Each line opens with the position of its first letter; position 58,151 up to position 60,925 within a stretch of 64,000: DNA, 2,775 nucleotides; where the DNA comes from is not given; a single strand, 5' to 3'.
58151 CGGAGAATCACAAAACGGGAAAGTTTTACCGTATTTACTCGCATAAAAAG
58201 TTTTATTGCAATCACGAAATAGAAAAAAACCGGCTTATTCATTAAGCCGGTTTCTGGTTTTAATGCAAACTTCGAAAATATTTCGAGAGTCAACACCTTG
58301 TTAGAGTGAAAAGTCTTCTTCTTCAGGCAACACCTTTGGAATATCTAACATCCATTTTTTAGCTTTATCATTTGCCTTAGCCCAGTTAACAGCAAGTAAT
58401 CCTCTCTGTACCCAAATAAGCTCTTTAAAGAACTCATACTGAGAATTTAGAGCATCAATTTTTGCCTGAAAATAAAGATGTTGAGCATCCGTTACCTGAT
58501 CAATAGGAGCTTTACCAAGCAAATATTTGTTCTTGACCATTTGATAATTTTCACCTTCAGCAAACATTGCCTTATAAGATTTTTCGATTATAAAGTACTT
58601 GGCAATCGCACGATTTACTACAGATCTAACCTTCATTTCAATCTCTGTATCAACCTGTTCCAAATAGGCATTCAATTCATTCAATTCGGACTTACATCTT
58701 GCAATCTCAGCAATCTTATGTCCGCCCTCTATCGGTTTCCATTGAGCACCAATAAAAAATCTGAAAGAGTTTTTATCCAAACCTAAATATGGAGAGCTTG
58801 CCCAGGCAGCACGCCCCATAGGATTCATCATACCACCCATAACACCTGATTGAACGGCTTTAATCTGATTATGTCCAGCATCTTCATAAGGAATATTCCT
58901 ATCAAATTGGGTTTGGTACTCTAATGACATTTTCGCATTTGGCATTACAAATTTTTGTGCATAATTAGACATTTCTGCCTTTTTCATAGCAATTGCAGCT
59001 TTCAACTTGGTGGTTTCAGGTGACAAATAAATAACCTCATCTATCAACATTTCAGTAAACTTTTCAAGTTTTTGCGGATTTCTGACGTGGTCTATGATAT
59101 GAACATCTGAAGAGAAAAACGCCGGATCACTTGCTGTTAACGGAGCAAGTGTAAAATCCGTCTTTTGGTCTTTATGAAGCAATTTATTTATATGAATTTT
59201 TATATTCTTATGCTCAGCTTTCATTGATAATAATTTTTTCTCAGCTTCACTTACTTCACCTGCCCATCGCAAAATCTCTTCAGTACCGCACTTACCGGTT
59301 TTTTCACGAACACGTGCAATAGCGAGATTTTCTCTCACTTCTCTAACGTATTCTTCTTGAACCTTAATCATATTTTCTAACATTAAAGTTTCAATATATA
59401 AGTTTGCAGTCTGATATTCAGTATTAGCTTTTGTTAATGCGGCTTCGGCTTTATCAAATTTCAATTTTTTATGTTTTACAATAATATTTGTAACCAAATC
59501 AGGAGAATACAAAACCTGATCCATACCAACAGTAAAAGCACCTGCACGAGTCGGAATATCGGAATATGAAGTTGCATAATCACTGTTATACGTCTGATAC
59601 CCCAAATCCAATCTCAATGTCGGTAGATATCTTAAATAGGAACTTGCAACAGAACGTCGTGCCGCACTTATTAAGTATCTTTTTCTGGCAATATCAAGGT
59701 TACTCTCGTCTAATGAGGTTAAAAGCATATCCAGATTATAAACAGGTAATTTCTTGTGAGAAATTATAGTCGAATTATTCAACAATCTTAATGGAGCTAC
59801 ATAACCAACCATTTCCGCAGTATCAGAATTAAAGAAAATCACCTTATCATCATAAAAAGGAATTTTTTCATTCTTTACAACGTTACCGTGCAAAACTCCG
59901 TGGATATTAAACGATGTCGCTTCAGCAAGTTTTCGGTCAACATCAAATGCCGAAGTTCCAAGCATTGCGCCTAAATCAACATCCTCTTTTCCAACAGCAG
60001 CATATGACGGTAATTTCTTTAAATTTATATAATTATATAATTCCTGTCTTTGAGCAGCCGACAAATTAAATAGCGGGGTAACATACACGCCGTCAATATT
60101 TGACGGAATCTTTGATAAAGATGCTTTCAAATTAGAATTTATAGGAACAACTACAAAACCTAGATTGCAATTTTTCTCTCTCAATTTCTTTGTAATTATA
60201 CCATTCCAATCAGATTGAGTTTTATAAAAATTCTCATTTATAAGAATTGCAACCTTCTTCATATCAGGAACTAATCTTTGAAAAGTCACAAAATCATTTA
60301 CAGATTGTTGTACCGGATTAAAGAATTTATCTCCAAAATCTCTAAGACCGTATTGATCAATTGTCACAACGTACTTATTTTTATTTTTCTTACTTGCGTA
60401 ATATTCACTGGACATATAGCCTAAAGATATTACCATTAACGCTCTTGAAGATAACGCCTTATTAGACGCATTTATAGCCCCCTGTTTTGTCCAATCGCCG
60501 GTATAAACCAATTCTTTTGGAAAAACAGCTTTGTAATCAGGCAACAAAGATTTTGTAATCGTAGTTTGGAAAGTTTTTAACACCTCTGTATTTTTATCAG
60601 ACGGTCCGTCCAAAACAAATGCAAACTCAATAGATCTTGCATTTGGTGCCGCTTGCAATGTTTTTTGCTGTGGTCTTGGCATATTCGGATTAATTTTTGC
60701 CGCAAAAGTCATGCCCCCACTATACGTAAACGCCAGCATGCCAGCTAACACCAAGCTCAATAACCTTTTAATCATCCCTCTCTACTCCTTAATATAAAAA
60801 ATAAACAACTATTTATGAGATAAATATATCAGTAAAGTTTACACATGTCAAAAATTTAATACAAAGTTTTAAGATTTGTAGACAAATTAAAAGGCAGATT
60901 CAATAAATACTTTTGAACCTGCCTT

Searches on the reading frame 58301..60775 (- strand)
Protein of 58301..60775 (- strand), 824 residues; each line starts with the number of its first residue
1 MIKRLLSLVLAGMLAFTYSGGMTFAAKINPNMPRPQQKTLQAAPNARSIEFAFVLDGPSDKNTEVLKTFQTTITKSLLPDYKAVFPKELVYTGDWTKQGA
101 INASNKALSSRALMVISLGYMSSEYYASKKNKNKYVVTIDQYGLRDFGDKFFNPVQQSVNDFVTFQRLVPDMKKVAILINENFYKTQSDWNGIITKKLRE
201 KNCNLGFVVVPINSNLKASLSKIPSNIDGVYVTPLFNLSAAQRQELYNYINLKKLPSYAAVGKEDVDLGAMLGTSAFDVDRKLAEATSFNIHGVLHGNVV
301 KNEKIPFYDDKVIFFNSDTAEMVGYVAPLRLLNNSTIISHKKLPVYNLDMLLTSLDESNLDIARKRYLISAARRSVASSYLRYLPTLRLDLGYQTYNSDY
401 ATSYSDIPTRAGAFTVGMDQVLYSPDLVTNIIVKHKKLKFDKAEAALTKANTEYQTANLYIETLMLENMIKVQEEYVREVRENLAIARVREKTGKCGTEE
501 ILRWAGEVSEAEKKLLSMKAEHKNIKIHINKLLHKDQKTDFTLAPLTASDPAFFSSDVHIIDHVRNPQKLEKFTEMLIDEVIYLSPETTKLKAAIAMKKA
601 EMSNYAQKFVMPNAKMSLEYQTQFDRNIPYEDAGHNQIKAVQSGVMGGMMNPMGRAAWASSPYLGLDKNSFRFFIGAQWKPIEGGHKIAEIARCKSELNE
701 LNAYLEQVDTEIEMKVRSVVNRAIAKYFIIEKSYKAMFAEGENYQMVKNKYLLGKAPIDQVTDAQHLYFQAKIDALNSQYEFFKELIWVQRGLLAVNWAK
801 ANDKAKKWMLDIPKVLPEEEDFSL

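Call 30: search_protein_families(library=pfam, proteins=[window:58301-60775:-], max_evalue=0.00001)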
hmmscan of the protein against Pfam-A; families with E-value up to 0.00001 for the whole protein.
window:58301-60775:- (824 aa): 1 family
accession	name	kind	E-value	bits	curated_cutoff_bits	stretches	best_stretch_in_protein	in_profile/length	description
PF02321.23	OEP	-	5.7e-25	88.6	22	2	348-533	1-186/187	Outer membrane efflux protein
